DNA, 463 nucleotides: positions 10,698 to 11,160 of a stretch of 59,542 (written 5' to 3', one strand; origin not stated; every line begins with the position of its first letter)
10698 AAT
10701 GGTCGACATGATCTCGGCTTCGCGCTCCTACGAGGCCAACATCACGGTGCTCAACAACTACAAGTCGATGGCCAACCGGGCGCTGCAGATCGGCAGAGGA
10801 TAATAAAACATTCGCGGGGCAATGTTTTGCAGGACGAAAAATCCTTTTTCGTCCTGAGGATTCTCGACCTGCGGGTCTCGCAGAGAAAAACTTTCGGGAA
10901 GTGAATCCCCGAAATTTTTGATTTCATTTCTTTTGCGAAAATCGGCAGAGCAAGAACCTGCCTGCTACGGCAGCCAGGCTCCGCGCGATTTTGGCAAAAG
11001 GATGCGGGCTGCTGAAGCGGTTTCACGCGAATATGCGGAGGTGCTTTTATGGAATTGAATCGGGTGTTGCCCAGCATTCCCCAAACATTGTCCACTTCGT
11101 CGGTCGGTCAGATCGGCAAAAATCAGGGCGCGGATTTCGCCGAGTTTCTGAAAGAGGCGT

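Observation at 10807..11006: A-family mosaic element: five co-oriented copies with a conserved-loop / variable-stem hairpin and a conserved long-range stem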

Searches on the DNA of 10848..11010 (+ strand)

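Call 19: build_rna_model(alignment_id=A2)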
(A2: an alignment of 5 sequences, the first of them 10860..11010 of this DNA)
Model R1 built from alignment A2 (5 sequences, 159 columns); structure: RNAalifold consensus.
model positions 153; base pairs 50; branch points 2; effective number of sequences 0.93; information 0.59 bits per position. Calibrated on 0.2 Mb of random sequence (short: E-values are rough).
structure used (alignment columns):
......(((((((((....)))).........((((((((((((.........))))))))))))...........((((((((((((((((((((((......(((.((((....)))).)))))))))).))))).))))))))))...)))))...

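Call 20: search_with_rna_model(model_id=R1, source=window, max_evalue=10, filters=off)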
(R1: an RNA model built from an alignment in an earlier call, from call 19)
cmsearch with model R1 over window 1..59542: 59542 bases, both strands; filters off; matches with E-value up to 10: 58.
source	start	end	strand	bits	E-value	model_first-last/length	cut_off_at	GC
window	42650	42801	+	166.2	1.6e-43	1-153/153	no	0.49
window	10859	11010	+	164.1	5.8e-43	1-153/153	no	0.51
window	40037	40190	+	161.1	3.9e-42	1-153/153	no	0.55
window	15059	15210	+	158.5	2e-41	1-153/153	no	0.59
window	55616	55767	+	158.4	2.1e-41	1-153/153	no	0.52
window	55678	55813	-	28.4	5.5e-06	1-153/153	no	0.54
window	10920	11019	-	27.6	8.9e-06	1-153/153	no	0.55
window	42713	42843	-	25.9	2.6e-05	1-153/153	no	0.53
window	40099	40221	-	21.6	0.00038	1-153/153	no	0.57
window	10256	10332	+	19.2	0.0018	1-153/153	no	0.6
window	39310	39394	+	17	0.0071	1-153/153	no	0.55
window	15121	15272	-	14.7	0.03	1-153/153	no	0.55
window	40065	40097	-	14.5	0.033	29-61/153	no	0.33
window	42678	42710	-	14.5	0.034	29-61/153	no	0.33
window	29649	29743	+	14.3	0.038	1-153/153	no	0.55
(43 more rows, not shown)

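Call 21: search_with_rna_model(model_id=R1, sources=[L001, L002, L003, L004, L005, L006, L007, L008, L009, L010, L011, L012, L013, L014, L015, L016, L017, L018, L019, L020, L021, L022, L023, L024, L025, L026, L027, L028, L029, L030, L031, L032, L033, L034, L035, L036, L037, L038, L039, L040, L041, L042, L043, L044, L045, L046, L047, L048, L049, L050, L051, L052, L053, L054, L055, L056, L057, L058, L059, L060, L061, L062, L063, L064, L065, L066, L067, L068, L069, L070, L071, L072, L073, L074, L075, L076, L077, L078, L079, L080], max_evalue=1)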
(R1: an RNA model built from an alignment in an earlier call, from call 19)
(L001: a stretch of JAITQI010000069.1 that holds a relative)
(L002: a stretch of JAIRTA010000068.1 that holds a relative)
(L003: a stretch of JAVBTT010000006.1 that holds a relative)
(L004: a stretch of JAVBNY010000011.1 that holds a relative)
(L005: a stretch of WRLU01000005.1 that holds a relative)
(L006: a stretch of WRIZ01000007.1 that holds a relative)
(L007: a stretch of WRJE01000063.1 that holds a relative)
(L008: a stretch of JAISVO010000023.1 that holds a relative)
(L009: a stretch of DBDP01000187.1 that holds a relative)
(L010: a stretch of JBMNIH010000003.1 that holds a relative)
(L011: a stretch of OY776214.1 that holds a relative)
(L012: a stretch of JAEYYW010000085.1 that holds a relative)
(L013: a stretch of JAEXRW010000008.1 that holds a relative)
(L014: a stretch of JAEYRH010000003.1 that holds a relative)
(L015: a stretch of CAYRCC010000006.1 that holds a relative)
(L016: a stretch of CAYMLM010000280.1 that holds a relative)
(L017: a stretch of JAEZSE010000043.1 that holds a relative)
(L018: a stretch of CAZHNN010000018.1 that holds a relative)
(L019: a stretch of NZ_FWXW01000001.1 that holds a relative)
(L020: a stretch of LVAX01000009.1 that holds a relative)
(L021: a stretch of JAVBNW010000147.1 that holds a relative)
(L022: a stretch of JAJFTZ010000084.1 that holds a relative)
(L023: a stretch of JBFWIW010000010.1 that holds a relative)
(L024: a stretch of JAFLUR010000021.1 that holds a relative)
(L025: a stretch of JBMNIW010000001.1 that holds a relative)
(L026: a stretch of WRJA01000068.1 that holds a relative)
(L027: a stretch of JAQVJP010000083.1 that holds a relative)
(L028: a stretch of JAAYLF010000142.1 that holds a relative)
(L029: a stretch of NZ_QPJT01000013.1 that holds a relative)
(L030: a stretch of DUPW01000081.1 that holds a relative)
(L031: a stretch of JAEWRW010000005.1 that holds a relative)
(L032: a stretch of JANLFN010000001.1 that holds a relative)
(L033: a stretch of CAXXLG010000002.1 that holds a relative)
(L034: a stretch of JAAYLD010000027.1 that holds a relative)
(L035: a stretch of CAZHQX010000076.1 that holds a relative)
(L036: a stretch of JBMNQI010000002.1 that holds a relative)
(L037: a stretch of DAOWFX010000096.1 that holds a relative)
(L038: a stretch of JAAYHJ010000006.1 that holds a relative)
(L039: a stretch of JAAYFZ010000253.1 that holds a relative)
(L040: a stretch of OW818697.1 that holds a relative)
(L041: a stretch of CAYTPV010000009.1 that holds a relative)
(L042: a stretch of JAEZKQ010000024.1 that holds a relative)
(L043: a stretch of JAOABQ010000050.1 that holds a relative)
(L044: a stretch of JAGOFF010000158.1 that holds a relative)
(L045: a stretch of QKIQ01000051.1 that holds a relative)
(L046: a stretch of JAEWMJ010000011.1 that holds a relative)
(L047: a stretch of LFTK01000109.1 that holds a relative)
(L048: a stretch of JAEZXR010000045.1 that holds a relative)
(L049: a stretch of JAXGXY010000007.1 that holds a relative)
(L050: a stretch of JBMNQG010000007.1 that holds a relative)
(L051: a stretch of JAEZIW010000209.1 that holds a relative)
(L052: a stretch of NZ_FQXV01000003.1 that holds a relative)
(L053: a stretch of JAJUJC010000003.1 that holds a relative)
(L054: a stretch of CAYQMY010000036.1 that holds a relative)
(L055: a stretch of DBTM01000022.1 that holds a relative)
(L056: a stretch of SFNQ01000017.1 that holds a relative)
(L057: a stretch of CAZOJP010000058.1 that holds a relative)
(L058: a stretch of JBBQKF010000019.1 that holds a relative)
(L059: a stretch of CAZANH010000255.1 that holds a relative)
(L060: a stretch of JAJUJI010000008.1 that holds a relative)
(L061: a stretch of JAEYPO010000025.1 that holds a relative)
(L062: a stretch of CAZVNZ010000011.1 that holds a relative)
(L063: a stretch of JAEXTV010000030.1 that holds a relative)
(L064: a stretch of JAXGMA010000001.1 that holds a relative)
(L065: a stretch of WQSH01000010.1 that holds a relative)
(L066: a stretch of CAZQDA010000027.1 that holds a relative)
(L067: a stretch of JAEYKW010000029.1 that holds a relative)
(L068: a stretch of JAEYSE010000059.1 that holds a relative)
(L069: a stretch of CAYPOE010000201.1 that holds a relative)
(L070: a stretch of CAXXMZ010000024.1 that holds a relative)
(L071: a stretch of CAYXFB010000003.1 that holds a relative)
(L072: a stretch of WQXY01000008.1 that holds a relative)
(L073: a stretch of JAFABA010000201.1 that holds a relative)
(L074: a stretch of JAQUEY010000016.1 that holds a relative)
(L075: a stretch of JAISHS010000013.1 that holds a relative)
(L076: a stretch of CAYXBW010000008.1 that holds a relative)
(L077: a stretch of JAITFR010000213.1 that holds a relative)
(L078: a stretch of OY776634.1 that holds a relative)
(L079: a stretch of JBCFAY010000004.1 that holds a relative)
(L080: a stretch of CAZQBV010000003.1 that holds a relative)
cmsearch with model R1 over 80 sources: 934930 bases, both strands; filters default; matches with E-value up to 1: 5.
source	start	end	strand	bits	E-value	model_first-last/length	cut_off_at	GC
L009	2684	2868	+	19.1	0.029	1-153/153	no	0.54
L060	8646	8779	-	16.3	0.17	1-153/153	no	0.67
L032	9238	9271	+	14.7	0.47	91-124/153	no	0.62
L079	3711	3736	+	14.3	0.59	95-120/153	no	0.62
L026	8270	8366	+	13.5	0.97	1-153/153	no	0.54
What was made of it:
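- Tried and rejected: Model R1 on 80 FliI loci of relatives found nothing (call 21).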

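Call 26: search_with_rna_model(model_id=R1, sources=[L081, L082, L083, L084, L085, L086, L087, L088, L089, L090, L091, L092, L093, L094, L095, L096, L097, L098, L099, L100, L101, L102, L103, L104, L105, L106, L107, L108, L109, L110, L111, L112, L113, L114, L115, L116, L117, L118, L119, L120, L121, L122, L123, L124, L125, L126, L127, L128, L129, L130, L131, L132, L133, L134, L135, L136, L137, L138, L139, L140, L141, L142, L143, L144, L145, L146, L147, L148, L149, L150, L151, L152, L153, L154, L155, L156, L157, L158, L159], max_evalue=0.1)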
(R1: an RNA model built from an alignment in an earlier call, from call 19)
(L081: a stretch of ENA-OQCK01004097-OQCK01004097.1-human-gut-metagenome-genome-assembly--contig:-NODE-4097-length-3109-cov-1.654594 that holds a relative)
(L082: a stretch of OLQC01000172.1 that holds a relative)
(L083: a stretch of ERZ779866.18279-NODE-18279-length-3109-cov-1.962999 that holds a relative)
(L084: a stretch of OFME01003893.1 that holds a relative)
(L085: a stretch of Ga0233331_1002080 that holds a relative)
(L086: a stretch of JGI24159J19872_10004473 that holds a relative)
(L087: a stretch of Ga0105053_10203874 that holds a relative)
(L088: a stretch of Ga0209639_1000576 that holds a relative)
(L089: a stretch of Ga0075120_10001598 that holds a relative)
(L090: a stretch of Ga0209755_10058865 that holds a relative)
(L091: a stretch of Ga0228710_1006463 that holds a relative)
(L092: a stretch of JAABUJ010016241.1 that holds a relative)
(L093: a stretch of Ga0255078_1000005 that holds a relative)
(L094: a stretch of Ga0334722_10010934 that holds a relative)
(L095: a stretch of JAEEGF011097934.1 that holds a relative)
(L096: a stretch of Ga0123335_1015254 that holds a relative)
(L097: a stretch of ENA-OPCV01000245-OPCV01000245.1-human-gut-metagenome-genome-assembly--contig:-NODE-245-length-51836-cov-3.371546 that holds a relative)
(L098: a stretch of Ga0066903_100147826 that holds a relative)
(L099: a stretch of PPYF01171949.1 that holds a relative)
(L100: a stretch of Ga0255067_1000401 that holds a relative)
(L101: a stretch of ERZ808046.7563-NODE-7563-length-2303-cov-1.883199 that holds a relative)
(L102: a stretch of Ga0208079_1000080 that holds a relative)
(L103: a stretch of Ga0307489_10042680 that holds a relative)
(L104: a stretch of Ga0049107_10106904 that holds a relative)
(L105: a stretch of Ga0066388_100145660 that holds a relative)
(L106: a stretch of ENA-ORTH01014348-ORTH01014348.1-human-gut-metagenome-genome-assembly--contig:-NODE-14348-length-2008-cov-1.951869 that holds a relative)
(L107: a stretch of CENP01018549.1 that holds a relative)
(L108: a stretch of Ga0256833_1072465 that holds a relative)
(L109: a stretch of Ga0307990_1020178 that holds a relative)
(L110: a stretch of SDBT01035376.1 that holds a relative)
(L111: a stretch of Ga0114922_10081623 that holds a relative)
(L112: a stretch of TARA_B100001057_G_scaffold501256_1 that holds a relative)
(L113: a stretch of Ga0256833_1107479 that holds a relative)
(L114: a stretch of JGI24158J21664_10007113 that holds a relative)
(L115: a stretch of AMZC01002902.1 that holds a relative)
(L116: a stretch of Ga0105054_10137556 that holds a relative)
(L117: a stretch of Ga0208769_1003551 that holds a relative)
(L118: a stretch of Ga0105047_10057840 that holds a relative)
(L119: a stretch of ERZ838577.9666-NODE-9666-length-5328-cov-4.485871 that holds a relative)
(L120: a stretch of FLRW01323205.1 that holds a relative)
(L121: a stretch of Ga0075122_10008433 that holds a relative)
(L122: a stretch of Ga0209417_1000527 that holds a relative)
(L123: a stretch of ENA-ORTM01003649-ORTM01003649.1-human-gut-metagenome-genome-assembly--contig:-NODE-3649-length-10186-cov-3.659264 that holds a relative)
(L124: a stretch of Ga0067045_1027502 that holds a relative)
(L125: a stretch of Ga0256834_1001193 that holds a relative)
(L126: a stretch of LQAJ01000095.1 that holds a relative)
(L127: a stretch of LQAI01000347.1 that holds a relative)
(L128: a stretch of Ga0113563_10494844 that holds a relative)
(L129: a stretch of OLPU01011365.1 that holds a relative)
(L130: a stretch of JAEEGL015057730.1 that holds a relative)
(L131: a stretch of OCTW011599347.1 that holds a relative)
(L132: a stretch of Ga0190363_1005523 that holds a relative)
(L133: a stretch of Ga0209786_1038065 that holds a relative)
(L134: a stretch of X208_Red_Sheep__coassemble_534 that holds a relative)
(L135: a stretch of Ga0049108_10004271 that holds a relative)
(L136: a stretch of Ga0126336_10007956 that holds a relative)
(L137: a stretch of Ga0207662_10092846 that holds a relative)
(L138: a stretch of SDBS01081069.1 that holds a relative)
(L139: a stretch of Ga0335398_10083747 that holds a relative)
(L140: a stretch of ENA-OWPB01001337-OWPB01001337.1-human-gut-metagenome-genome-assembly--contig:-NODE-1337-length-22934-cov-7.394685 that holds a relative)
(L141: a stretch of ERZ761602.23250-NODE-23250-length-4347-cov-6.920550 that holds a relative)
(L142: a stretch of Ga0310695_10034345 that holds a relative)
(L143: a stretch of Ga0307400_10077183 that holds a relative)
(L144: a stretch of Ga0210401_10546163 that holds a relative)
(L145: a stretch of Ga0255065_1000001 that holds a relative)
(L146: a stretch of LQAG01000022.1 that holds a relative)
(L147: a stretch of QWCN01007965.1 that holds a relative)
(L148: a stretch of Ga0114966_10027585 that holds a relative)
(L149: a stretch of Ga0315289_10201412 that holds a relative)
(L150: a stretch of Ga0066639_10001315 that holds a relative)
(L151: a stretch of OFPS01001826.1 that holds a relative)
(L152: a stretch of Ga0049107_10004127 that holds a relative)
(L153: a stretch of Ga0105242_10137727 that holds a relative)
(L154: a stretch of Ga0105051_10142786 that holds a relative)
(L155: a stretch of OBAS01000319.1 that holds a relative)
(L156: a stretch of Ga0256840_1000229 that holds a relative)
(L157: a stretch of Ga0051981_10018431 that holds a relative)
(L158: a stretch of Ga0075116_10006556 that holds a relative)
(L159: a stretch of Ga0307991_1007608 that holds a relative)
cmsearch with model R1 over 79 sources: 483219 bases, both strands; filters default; matches with E-value up to 0.1: 0.
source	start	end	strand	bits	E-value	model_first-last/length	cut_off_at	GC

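Call 47: search_with_rna_model(model_id=R1, sources=[L160, L281, L282, L283, L284], max_evalue=1, filters=off)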
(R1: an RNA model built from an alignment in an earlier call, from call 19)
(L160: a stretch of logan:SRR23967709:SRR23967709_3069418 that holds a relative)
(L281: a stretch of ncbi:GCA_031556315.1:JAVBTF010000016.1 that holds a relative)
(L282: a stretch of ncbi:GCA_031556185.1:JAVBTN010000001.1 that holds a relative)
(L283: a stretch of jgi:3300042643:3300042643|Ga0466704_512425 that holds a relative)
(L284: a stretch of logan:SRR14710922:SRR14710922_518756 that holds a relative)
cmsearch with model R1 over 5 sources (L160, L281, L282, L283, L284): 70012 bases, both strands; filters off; matches with E-value up to 1: 15.
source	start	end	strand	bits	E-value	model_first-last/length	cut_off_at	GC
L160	1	73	+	76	6.8e-19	71-143/153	no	0.55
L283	4185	4317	+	32.4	5.4e-07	1-153/153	no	0.62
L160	3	73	-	26.9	1.6e-05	73-143/153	no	0.56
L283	7466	7562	+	18.7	0.0027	1-153/153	no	0.45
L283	7498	7557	-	18.4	0.0034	70-143/153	no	0.5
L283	4213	4252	-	12.8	0.11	22-61/153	no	0.55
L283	5400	5525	-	11.5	0.25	1-153/153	no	0.6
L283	9031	9139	-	11.4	0.27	1-153/153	no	0.71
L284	61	169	-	11.4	0.27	1-153/153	no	0.71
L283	5815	5847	-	10.6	0.46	29-61/153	no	0.73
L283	5788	5900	+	10.5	0.49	1-153/153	no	0.68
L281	3142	3285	+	10.2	0.57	1-153/153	no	0.69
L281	13855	13976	+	10.2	0.58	1-153/153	no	0.66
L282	12617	12696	+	9.8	0.76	1-153/153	no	0.54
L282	2510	2598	+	9.6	0.86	1-153/153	no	0.58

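Call 48: search_with_rna_model(model_id=R1, source=L283, max_evalue=0.01, filters=off, show_alignments=3)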
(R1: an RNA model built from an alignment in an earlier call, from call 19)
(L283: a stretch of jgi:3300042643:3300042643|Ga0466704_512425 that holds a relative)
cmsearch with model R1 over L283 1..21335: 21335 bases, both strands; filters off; matches with E-value up to 0.01: 3.
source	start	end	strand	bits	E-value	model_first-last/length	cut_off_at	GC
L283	4185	4317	+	32.4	1.6e-07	1-153/153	no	0.62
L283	7466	7562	+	18.7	0.00084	1-153/153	no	0.45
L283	7498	7557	-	18.4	0.001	70-143/153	no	0.5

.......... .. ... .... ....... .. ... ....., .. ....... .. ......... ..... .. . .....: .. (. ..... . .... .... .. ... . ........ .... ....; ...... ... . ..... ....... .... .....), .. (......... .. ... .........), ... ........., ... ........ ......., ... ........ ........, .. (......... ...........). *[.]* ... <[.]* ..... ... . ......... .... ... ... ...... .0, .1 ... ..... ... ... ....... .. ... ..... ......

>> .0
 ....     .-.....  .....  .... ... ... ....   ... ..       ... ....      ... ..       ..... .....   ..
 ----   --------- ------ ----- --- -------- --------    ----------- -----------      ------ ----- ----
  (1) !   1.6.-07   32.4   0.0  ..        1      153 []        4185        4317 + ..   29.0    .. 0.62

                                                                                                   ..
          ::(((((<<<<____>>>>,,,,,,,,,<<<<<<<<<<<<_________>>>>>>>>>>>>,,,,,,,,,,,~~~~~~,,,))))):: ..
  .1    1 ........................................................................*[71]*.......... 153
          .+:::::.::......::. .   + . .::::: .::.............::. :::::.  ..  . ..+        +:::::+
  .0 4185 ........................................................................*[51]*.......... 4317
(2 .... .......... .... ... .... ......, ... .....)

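Call 68: build_rna_model(alignment_id=A3, structure=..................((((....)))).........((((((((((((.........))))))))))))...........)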
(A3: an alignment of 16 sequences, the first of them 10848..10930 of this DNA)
Model R2 built from alignment A3 (16 sequences, 83 columns); structure: as given.
model positions 83; base pairs 16; branch points 1; effective number of sequences 4.56; information 0.684 bits per position. Calibrated on 0.2 Mb of random sequence (short: E-values are rough).
structure used (alignment columns):
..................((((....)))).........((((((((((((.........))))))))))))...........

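Call 69: search_with_rna_model(model_id=R2, sources=[window, L001, L002, L003, L004, L005, L006, L007, L008, L009, L010, L011, L012, L013, L014, L015, L016, L017, L018, L019, L020, L021, L022, L023, L024, L025, L026, L027, L028, L029, L030, L031, L032, L033, L034, L035, L036, L037, L038, L039, L040, L041, L042, L043, L044, L045, L046, L047, L048, L049, L050, L051, L052, L053, L054, L055, L056, L057, L058, L059, L060, L061, L062, L063, L064, L065, L066, L067, L068, L069, L070, L071, L072, L073, L074, L075, L076, L077, L078, L079, L080, L160, L281, L282, L283, L284, L285, L286, L287, L288, L289, L290, L291, L292, L294, L295], max_evalue=1)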
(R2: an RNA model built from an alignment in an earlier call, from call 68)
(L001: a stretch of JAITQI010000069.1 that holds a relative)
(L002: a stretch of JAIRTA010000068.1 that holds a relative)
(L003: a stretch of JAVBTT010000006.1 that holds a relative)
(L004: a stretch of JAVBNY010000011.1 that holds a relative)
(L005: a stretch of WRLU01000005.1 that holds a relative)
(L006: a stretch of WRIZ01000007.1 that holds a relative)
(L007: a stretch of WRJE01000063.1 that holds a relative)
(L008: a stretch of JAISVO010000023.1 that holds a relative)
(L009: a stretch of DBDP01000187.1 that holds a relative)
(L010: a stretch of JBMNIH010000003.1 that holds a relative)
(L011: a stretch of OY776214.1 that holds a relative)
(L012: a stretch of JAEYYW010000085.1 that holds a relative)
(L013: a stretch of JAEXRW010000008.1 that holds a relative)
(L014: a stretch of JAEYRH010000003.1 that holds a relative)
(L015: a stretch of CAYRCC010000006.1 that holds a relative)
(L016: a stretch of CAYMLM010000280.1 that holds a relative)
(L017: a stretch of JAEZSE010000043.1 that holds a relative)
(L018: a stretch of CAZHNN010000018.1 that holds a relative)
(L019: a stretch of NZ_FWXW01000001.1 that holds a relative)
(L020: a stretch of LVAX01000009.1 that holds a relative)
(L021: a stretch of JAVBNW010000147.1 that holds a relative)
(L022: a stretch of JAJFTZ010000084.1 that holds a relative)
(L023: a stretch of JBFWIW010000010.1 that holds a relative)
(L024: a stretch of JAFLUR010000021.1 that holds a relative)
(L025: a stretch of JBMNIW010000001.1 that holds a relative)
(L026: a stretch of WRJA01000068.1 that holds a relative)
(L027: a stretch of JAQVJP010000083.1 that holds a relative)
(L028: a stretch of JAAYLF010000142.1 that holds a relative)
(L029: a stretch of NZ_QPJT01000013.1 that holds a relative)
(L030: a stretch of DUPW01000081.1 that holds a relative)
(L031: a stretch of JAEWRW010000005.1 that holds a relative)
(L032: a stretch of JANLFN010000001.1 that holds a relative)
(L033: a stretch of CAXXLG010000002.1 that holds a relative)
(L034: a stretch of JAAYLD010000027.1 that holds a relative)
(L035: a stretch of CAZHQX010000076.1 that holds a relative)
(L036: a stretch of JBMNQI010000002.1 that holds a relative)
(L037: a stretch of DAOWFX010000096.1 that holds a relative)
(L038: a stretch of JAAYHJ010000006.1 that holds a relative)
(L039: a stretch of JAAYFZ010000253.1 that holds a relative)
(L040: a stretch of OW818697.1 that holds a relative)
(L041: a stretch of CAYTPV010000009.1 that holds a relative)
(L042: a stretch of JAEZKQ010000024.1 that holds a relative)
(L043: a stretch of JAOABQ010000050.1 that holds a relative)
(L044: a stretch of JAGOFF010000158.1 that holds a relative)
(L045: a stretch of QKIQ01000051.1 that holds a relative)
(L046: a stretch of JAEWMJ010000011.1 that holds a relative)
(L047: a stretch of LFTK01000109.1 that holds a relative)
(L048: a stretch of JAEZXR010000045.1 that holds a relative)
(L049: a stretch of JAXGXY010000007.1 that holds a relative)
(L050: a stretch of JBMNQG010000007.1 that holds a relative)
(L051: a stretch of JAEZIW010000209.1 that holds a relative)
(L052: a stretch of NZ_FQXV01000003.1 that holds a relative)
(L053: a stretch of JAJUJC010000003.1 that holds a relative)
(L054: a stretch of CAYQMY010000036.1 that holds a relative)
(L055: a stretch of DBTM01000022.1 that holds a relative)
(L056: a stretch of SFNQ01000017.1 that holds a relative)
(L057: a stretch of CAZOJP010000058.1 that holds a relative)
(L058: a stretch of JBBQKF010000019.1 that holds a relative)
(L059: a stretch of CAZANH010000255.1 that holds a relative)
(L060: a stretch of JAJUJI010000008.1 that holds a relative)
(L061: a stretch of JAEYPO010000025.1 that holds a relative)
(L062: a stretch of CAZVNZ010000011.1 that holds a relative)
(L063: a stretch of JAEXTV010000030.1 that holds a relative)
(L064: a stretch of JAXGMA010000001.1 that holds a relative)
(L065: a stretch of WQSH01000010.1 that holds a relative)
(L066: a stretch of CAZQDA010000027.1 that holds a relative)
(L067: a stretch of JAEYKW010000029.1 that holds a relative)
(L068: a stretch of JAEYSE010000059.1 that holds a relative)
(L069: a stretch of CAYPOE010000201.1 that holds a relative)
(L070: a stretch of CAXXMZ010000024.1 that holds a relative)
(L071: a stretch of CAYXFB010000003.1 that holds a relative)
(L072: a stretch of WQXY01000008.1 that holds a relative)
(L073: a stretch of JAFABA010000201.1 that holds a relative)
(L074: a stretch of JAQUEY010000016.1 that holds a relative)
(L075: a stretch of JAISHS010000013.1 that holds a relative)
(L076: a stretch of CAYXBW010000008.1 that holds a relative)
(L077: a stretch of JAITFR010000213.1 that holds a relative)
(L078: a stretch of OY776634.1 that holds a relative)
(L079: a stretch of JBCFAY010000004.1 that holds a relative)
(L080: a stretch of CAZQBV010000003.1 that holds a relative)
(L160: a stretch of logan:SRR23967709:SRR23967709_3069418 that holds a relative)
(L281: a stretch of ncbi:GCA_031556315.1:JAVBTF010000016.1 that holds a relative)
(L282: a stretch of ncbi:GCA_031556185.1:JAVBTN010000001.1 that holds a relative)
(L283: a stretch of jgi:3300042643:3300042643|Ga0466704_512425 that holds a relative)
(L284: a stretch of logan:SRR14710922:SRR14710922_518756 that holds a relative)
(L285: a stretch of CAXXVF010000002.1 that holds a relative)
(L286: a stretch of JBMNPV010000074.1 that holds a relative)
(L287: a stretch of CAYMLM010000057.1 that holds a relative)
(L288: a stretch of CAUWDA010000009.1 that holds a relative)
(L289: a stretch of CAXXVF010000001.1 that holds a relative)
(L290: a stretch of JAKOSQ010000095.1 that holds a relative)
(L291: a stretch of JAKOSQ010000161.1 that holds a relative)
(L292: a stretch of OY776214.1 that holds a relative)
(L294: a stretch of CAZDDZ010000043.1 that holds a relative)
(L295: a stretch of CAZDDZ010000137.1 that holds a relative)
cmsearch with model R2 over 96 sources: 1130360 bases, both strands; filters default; matches with E-value up to 1: 21.
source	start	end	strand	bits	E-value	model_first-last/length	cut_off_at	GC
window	15048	15130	+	91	1.8e-25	1-83/83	no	0.52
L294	2097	2179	-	86.2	6.1e-24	1-83/83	no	0.6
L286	4604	4686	-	86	6.6e-24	1-83/83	no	0.52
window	10848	10930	+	85.9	7.5e-24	1-83/83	no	0.46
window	42639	42721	+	85.2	1.2e-23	1-83/83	no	0.43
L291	4109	4191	+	84.9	1.5e-23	1-83/83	no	0.54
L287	2465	2547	+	84.3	2.3e-23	1-83/83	no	0.51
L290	1380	1462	+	84.2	2.6e-23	1-83/83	no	0.53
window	55605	55687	+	80.7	3.1e-22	1-83/83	no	0.49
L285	2852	2934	-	79.7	6.5e-22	1-83/83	no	0.46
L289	234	316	-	79.2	9.3e-22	1-83/83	no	0.54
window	40026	40108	+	79.2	9.9e-22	1-83/83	no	0.45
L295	1073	1155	+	77.1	4.3e-21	1-83/83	no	0.55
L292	5479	5561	-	76.4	7.1e-21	1-83/83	no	0.45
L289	3709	3791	+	74.6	2.8e-20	1-83/83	no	0.46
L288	3952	4034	+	68.6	2.1e-18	1-83/83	no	0.59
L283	4174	4256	+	60.2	1e-15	1-83/83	no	0.64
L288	5729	5749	+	15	0.19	46-66/83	no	0.67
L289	245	277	+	13.5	0.57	40-72/83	no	0.55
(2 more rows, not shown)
